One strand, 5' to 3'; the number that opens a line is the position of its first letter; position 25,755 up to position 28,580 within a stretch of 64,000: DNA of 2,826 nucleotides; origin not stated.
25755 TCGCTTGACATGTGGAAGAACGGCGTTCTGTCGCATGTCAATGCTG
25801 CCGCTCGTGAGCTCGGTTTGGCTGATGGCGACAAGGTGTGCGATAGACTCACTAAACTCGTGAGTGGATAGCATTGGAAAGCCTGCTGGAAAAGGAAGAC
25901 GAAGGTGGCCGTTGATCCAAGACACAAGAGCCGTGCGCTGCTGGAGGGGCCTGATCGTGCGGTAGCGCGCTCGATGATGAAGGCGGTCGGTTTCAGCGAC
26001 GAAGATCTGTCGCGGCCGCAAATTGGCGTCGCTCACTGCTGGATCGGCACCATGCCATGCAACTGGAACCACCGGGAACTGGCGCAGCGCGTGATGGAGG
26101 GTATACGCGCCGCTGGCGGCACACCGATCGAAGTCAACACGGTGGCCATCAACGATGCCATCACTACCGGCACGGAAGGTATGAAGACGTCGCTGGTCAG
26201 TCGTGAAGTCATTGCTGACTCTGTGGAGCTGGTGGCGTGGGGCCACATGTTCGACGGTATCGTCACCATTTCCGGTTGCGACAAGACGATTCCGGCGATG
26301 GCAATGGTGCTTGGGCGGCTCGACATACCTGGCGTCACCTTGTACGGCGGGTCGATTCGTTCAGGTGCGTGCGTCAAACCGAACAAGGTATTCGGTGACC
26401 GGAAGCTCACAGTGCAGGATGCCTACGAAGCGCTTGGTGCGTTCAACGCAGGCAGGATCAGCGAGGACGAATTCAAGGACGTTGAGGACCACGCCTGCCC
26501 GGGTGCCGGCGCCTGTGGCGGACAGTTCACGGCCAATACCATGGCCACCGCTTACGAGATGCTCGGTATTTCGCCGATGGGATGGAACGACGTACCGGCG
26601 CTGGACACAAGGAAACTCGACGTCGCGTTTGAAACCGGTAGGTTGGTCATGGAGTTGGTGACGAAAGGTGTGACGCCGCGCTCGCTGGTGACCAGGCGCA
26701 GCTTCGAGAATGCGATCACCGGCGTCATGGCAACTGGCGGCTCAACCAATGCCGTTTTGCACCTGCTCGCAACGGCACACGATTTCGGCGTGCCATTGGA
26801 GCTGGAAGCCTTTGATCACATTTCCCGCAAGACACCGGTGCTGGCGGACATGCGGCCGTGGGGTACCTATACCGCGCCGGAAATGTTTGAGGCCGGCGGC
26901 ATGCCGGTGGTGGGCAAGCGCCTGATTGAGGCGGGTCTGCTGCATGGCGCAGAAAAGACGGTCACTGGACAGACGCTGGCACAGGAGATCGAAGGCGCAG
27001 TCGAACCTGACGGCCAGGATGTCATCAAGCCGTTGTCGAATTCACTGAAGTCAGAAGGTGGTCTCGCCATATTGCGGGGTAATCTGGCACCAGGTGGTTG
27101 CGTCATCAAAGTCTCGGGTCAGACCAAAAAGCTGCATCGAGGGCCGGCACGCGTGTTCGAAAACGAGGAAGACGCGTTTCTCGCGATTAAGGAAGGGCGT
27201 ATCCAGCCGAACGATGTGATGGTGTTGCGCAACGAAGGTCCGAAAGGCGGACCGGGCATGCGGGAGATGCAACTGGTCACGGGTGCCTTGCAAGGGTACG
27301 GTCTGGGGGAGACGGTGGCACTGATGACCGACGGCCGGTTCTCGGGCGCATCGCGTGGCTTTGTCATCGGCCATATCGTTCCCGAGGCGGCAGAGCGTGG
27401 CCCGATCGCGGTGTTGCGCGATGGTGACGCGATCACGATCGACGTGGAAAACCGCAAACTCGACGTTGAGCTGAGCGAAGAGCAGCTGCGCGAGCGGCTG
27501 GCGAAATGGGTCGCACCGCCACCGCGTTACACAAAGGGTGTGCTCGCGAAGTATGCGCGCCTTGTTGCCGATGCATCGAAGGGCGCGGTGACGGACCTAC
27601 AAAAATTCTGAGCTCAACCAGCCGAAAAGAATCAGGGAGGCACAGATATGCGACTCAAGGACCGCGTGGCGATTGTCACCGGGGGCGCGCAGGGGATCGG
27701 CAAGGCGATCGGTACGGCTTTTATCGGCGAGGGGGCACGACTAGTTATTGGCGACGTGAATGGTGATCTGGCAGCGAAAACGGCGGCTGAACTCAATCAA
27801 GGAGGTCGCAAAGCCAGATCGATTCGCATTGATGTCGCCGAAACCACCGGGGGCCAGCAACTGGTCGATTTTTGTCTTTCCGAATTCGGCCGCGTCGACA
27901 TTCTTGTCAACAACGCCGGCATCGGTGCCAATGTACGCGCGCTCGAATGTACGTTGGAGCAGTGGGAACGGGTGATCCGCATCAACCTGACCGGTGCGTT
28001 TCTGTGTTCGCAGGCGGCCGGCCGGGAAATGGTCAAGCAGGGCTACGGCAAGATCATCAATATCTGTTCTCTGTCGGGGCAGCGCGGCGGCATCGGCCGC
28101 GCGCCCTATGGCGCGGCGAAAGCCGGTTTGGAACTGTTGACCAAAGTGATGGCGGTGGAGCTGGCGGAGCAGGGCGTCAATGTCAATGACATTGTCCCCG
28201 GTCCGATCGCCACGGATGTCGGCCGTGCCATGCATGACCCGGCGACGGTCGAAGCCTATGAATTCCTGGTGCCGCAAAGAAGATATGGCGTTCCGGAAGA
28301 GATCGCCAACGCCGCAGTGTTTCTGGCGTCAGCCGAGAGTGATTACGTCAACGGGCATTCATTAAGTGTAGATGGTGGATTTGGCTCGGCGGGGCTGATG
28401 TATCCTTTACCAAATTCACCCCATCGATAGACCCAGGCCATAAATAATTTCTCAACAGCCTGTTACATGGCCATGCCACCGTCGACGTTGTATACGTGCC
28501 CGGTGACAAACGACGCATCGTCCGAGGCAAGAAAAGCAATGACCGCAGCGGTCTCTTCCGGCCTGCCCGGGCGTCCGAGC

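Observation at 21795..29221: RuBisCO-like protein translationally coupled to a DUF1537 kinase, in a cluster with an IlvD-type dehydratase - not one of the acid-sugar routes I know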

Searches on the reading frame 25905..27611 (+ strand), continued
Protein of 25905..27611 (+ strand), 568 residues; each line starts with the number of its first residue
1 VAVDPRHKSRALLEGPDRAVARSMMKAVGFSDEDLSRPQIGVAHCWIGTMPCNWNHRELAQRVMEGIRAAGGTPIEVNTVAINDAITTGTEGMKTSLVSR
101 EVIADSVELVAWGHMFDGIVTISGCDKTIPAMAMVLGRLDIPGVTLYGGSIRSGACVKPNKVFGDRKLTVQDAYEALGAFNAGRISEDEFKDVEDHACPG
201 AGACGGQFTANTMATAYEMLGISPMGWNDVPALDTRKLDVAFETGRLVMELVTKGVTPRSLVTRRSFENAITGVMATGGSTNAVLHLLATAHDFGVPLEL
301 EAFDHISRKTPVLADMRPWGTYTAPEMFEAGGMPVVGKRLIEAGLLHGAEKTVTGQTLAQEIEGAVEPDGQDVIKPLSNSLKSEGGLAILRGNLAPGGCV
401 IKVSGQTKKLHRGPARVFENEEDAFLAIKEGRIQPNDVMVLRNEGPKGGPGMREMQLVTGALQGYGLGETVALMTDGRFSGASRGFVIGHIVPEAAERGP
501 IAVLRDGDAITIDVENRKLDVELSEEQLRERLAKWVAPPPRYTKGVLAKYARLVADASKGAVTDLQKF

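Call 83: search_solved_structures(query=window:25905-27611:+, max_evalue=1e-140, show_alignments=4)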
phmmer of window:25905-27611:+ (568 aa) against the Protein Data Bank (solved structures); distinct sequences matched with E-value up to 1e-140: 11.
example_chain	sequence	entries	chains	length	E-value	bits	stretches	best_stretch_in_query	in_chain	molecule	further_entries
6nte_A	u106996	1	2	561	2e-168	564.7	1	8-568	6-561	Dihydroxy-acid dehydratase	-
6ovt_A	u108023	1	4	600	1.3e-161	542.2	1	4-562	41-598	Dihydroxy-acid dehydratase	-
9ix7_A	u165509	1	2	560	9.2e-153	513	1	16-564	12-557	dihydroxy-acid dehydratase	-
5ym0_A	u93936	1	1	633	1.2e-152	512.7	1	12-564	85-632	Dihydroxy-acid dehydratase, chloroplastic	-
8hs0_A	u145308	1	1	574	4.4e-152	510.7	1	12-564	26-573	Dihydroxy-acid dehydratase, chloroplastic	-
9l8r_A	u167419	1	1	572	4.9e-152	510.6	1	12-564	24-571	Dihydroxy-acid dehydratase, chloroplastic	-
5ze4_A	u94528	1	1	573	5e-152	510.6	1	12-564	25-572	Dihydroxy-acid dehydratase, chloroplastic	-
9jpi_A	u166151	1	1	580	5.2e-152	510.5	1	12-564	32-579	Dihydroxy-acid dehydratase, chloroplastic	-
8ikz_A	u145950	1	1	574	6.7e-152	510.1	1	12-564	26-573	Dihydroxy-acid dehydratase, chloroplastic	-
8imu_A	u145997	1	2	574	1e-151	509.5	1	12-564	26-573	Dihydroxy-acid dehydratase, chloroplastic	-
9jsq_A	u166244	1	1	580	1.5e-151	509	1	12-564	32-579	Dihydroxy-acid dehydratase, chloroplastic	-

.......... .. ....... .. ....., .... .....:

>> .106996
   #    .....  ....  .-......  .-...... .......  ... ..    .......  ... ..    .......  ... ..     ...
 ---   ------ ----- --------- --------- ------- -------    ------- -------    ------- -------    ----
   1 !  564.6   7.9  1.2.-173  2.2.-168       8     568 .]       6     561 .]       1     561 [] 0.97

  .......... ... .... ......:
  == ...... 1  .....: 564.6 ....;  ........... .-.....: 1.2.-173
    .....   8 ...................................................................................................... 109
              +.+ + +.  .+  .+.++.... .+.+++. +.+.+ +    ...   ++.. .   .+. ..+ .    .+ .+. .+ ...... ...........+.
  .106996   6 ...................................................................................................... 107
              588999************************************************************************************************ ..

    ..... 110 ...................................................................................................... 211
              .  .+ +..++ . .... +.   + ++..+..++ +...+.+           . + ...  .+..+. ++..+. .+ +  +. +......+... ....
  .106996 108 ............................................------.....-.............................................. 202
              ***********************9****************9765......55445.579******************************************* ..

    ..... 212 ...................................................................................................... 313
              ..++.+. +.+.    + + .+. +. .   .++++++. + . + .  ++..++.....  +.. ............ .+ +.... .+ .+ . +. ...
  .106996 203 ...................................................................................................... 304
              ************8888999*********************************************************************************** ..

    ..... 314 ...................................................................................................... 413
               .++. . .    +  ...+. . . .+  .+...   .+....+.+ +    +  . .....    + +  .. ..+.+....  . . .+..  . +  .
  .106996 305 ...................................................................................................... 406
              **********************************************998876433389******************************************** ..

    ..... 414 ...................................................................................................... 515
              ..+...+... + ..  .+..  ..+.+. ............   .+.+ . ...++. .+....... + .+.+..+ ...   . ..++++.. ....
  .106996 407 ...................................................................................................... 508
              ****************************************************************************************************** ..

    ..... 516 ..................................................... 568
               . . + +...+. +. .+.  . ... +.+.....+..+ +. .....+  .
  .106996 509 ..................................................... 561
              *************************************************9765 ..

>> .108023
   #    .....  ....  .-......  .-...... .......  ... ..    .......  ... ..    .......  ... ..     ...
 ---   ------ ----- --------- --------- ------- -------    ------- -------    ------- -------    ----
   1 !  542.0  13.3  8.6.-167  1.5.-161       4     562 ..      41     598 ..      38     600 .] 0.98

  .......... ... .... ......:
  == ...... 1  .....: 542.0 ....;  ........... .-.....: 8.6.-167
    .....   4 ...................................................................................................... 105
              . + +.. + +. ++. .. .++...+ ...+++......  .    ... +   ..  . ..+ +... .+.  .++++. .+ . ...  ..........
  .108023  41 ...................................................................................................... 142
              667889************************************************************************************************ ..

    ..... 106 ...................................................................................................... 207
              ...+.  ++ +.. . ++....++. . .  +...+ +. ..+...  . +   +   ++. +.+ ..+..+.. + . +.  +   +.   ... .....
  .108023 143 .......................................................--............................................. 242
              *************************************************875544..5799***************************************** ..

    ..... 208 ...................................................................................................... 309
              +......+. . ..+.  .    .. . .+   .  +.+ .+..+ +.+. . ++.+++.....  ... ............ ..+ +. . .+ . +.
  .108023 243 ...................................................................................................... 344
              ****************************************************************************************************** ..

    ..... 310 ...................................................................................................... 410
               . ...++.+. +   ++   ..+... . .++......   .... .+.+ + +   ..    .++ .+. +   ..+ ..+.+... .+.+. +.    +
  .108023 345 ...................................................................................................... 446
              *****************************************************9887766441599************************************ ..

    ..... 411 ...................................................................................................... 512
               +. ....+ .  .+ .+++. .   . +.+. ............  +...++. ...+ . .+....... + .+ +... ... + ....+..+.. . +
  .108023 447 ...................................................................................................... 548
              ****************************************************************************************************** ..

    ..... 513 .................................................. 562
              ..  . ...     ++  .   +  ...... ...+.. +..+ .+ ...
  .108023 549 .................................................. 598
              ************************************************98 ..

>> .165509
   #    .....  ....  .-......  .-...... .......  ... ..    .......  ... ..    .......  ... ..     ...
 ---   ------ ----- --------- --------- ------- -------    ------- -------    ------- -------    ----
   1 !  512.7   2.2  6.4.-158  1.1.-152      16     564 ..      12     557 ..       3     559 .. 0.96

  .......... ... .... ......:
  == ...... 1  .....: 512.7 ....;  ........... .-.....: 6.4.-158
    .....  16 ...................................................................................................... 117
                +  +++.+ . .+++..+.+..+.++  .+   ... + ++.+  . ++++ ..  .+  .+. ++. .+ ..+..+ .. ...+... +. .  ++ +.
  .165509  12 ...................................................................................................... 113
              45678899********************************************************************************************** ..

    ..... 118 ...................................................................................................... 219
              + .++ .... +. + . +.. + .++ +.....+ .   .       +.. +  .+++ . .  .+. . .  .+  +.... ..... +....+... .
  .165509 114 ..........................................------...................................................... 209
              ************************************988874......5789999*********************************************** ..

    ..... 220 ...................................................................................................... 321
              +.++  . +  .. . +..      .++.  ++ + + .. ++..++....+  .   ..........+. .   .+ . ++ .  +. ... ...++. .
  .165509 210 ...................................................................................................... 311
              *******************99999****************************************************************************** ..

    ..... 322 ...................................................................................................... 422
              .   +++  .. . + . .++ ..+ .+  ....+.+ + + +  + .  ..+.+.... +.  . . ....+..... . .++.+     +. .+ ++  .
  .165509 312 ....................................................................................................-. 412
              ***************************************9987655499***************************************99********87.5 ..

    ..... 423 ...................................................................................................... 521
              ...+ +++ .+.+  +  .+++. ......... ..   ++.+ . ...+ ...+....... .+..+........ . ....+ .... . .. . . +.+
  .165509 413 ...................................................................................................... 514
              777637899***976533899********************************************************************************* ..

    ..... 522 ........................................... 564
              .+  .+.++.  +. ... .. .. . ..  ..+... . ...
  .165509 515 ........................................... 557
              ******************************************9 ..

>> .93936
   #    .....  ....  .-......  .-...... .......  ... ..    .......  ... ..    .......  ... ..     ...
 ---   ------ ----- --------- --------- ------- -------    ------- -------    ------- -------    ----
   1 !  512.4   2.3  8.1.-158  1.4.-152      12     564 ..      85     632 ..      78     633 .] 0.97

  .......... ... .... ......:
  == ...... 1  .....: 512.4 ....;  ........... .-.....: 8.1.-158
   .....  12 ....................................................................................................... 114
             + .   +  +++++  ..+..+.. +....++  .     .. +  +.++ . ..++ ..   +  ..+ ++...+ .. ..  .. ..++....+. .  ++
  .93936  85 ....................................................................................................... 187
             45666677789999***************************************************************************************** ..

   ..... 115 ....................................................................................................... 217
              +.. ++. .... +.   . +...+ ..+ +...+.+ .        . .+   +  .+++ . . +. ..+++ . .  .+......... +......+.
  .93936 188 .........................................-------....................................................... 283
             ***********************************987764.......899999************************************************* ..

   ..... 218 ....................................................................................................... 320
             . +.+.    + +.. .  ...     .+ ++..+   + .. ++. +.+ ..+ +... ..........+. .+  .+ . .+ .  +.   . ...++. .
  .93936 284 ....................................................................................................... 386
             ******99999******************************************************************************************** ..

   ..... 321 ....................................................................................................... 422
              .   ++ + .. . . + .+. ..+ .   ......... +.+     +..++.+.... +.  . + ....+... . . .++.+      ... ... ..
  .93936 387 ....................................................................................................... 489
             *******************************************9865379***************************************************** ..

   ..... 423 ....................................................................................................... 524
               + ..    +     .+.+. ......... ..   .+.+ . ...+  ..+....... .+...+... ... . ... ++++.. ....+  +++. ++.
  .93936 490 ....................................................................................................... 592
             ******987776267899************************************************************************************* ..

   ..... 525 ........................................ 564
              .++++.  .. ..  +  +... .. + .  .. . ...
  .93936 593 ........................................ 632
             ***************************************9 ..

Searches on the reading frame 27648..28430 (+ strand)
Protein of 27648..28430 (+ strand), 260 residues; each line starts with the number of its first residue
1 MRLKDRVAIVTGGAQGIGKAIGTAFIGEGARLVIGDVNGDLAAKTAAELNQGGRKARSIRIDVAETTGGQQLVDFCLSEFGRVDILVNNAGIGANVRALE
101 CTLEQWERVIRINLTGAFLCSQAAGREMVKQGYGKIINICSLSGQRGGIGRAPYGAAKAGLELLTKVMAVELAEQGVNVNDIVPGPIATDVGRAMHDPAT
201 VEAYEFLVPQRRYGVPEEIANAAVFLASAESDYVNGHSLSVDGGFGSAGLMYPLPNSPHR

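Call 3: search_protein_families(library=pfam, proteins=[window:27648-28430:+])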
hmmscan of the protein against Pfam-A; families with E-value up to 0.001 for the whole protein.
window:27648-28430:+ (260 aa): 3 families
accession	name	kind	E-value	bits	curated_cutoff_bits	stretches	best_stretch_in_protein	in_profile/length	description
PF13561.12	adh_short_C2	-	2.1e-62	211.2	27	1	14-245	3-235/236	Enoyl-(Acyl carrier protein) reductase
PF00106.31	adh_short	-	7.9e-58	195.6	26.6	1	6-194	1-189/195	short chain dehydrogenase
PF08659.16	KR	-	1.1e-11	45.5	22.6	1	9-166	4-161/180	KR domain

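Call 4: search_protein_families(library=ncbifam, proteins=[window:27648-28430:+])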
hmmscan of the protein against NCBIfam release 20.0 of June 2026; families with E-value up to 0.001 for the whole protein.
window:27648-28430:+ (260 aa): 229 families (the best 25 are shown)
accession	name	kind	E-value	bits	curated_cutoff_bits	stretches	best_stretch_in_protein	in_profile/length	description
NF004198.0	PRK05653.1-3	equivalog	2e-73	246.9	296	1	3-244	5-245/248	3-oxoacyl-ACP reductase FabG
NF005559.1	PRK07231.1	subfamily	1.9e-66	224.1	215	1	2-245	1-247/249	glucose 1-dehydrogenase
TIGR01830.1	3oxo_ACP_reduc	equivalog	2e-64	217.5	297.75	1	8-245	1-238/239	3-oxoacyl-[acyl-carrier-protein] reductase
NF005309.0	PRK06841.1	subfamily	4.2e-64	216.5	286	1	2-245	12-252/255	GolD/DthD family dehydrogenase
NF009466.0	PRK12826.1-2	subfamily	2.7e-63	213.7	222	1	5-244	3-243/248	3-oxoacyl-ACP reductase FabG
NF004791.0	PRK06138.1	equivalog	8.2e-63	212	312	1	1-245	1-249/252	SDR family oxidoreductase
NF009384.0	PRK12743.1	equivalog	4e-62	209.8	264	1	4-249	5-251/258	SDR family oxidoreductase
NF052558.1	MBtsdlDhBudC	equivalog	5e-61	206.4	270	1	4-246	2-242/250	meso-2,3-butanediol dehydrogenase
NF005390.0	PRK06935.1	equivalog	5.7e-61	206.1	369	1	2-245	12-255/258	2-dehydro-3-deoxy-D-gluconate 5-dehydrogenase KduD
TIGR01832.1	kduD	equivalog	2.8e-60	203.9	338.85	1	3-245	3-245/248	2-dehydro-3-deoxy-D-gluconate 5-dehydrogenase KduD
NF004197.0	PRK05653.1-1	equivalog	3.6e-60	203.7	332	1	2-245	4-246/249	3-oxoacyl-ACP reductase FabG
NF009464.0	PRK12824.1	subfamily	7.3e-58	196.1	269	1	5-245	2-242/245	3-oxoacyl-ACP reductase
NF005469.0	PRK07063.1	equivalog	1.2e-57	195.4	306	1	2-245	4-254/260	SDR family oxidoreductase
NF005853.0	PRK07774.1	equivalog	1.7e-57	194.7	303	1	2-245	3-246/250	SDR family oxidoreductase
NF009093.0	PRK12429.1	subfamily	2e-57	194.5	258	1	1-245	1-256/259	3-hydroxybutyrate dehydrogenase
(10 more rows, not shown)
